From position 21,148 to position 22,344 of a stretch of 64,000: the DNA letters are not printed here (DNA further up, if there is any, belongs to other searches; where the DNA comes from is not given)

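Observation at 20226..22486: Three-gene translationally coupled operon of two secreted proteins plus a small cytoplasmic protein behind a 250 nt structured leader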

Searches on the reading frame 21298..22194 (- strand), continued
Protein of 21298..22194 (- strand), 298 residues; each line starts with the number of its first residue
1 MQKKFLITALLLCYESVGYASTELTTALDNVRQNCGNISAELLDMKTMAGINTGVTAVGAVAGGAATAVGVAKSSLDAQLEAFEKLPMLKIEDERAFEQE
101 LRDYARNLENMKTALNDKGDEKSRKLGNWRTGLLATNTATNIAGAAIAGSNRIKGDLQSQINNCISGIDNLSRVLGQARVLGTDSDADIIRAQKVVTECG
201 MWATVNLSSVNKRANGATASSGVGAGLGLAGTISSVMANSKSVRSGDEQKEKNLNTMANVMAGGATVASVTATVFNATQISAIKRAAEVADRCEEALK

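Call 91: find_encoding_contigs(protein=P0006, flank=3500, max_places=2)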
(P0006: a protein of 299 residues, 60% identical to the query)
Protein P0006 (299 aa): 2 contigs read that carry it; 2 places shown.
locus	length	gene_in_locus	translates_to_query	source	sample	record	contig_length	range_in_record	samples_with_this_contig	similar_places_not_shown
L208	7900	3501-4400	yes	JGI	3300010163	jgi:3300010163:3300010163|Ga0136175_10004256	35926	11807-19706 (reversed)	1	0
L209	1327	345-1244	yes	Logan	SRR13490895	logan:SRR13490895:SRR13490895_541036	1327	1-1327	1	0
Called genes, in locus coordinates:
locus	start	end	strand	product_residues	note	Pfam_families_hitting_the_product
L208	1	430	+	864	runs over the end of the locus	PF00133:tRNA-synt_1, PF09334:tRNA-synt_1g, PF08264:Anticodon_1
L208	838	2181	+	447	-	PF04055:Radical_SAM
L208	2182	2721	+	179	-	PF01928:CYTH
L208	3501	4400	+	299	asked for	-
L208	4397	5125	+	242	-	-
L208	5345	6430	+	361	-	PF02275:CBAH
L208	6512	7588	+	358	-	PF01551:Peptidase_M23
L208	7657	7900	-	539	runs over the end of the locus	PF00118:Cpn60_TCP1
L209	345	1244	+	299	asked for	-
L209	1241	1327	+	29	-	?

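Call 92: find_encoding_contigs(protein=P0007, flank=3500, max_places=2)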
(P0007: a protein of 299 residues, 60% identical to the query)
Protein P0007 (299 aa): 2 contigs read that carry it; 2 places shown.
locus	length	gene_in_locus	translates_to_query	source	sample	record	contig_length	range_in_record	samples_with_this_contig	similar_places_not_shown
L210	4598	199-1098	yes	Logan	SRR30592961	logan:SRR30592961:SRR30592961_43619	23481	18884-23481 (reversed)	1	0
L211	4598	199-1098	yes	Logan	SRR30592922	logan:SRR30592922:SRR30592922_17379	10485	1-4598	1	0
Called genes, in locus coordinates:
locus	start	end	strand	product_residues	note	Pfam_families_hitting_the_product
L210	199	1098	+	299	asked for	-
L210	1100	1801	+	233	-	-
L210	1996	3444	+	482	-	-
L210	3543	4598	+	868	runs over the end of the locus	PF00690:Cation_ATPase_N, PF00122:E1-E2_ATPase, PF00702:Hydrolase, PF13246:Cation_ATPase, PF08282:Hydrolase_3 (weak), PF00689:Cation_ATPase_C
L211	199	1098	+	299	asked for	-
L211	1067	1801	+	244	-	-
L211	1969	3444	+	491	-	-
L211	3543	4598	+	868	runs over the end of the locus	PF00690:Cation_ATPase_N, PF00122:E1-E2_ATPase, PF00702:Hydrolase, PF13246:Cation_ATPase, PF08282:Hydrolase_3 (weak), PF00689:Cation_ATPase_C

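Call 93: find_encoding_contigs(protein=P0004, flank=3500, max_places=2)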
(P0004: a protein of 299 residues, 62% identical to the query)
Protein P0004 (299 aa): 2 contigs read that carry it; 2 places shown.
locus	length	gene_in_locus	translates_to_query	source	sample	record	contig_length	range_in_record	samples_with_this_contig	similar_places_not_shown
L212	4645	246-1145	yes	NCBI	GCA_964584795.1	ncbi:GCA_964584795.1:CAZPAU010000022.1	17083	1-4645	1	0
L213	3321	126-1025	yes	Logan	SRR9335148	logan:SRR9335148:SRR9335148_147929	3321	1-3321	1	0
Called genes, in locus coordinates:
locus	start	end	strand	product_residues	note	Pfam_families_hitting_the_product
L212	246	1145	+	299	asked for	-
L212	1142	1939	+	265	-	-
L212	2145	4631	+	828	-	-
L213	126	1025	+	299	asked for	-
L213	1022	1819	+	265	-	-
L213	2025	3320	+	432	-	?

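Call 98: search_protein_families(library=phrogs, proteins=[window:21298-22194:-], max_evalue=0.01)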
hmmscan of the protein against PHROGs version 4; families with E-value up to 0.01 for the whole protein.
window:21298-22194:- (298 aa): 0 families
